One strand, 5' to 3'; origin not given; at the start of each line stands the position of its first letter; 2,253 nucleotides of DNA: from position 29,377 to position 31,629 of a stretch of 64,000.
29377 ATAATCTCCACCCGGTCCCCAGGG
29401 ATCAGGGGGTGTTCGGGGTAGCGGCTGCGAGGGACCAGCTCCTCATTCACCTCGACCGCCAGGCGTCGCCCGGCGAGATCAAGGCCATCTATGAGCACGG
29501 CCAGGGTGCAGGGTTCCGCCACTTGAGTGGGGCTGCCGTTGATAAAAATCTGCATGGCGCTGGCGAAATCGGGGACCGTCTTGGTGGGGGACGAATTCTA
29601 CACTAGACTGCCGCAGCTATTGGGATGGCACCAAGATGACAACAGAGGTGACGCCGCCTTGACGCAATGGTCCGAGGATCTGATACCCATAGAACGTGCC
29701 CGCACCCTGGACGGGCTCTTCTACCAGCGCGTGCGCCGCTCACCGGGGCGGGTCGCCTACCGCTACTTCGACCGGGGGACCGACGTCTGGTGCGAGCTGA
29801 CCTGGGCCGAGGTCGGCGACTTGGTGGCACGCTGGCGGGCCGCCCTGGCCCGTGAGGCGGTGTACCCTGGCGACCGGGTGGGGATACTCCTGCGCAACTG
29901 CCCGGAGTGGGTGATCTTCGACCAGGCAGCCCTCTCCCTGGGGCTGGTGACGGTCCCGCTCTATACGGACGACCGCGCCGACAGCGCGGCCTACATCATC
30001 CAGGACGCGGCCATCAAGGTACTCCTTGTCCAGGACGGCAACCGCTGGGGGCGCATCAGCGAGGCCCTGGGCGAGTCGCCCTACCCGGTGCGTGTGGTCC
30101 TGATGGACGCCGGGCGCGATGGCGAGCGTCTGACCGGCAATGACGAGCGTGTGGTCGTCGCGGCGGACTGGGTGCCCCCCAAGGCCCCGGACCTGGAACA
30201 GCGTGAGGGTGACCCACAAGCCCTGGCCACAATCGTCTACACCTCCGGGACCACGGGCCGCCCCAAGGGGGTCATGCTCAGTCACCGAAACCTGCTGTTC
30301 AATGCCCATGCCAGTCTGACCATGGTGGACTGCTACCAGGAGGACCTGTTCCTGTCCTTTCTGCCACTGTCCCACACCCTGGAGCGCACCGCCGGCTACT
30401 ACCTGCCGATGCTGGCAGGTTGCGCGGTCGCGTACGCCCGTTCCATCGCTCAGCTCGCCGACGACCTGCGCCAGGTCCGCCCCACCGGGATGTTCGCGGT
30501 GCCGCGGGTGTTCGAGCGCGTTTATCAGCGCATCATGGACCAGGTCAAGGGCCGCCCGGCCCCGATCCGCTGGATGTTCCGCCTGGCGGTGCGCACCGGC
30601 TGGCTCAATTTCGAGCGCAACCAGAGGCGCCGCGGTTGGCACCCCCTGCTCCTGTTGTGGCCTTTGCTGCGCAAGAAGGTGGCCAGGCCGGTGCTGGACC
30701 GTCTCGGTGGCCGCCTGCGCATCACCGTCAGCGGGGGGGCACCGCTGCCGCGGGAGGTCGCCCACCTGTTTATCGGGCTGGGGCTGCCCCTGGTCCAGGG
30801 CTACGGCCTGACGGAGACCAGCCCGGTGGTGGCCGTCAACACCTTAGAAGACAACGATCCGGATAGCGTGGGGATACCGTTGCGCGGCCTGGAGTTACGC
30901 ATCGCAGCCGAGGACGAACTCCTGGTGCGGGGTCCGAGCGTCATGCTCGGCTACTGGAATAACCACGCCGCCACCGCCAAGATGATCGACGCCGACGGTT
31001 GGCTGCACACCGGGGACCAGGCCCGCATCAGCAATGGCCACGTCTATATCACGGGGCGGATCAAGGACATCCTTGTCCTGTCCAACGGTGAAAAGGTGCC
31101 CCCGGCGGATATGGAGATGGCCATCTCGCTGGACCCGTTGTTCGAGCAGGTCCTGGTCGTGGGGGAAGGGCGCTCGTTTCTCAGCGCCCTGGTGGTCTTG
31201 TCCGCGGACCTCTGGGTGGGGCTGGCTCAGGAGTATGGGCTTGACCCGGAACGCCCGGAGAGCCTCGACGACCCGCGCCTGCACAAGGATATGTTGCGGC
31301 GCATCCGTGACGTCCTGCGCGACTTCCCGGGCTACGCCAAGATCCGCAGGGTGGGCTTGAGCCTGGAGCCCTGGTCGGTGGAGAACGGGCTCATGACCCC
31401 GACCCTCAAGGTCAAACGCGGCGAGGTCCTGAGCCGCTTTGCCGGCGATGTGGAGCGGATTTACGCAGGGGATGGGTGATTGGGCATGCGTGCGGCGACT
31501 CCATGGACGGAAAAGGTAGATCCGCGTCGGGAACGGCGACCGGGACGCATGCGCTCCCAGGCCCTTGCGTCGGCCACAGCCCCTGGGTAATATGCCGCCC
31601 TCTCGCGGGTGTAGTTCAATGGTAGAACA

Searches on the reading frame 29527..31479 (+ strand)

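Call 53: search_protein_families(library=ncbifam, proteins=[window:29527-31479:+], max_evalue=1e-10)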
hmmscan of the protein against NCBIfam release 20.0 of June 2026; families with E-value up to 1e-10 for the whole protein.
window:29527-31479:+ (650 aa): 86 families (the best 25 are shown)
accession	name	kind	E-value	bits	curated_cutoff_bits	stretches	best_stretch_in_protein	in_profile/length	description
NF038343.1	ligase_FadD11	exception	1.3e-76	258.3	950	1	72-648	14-583/585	fatty acid--CoA ligase FadD11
NF004837.0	PRK06187.1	subfamily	4e-74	249.8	476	2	59-335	8-277/531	long-chain-fatty-acid--CoA ligase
NF005801.1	PRK07656.1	equivalog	1.9e-55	188.4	657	2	396-546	280-436/500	FadD3 family acyl-CoA ligase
NF004114.0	PRK05605.1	equivalog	5.5e-55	186.7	766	2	58-335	33-329/575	long-chain-fatty-acid--CoA ligase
NF041592.1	carboxyl_red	equivalog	3e-50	170.9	1300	2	88-343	75-346/1160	carboxylic acid reductase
NF005307.0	PRK06839.1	equivalog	3.7e-49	167.7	748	2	397-547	266-427/496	o-succinylbenzoate--CoA ligase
NF005702.0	PRK07514.1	subfamily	7.3e-48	163.2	558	2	90-334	29-260/506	malonyl-CoA synthase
NF052580.1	Str24CoAsynCasG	equivalog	1.3e-45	155.8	750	2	422-548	347-484/548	steroid-24-oyl-CoA synthetase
NF009233.0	PRK12583.1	subfamily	3e-45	154.7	832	2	397-547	319-484/558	fatty acid CoA ligase family protein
TIGR01923.1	menE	equivalog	9.4e-45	153.3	330.15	2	397-547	226-382/442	o-succinylbenzoate--CoA ligase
NF006181.0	PRK08314.1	subfamily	1.4e-42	145.7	705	2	70-300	35-273/563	long-chain-fatty-acid--CoA ligase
NF006182.0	PRK08316.1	subfamily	7.6e-42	143.5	663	1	57-329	9-271/523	fatty acyl-CoA synthetase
NF002966.0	PRK03640.1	equivalog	3.8e-40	137.9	556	1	395-547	254-416/483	o-succinylbenzoate--CoA ligase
NF052269.1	Staph_lig_FadD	equivalog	5.7e-40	137.1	650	2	397-547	267-427/499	long-chain-fatty-acid--CoA ligase FadD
NF006572.0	PRK09088.1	equivalog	1.3e-39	136.2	696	1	396-546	258-421/491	acyl-CoA synthetase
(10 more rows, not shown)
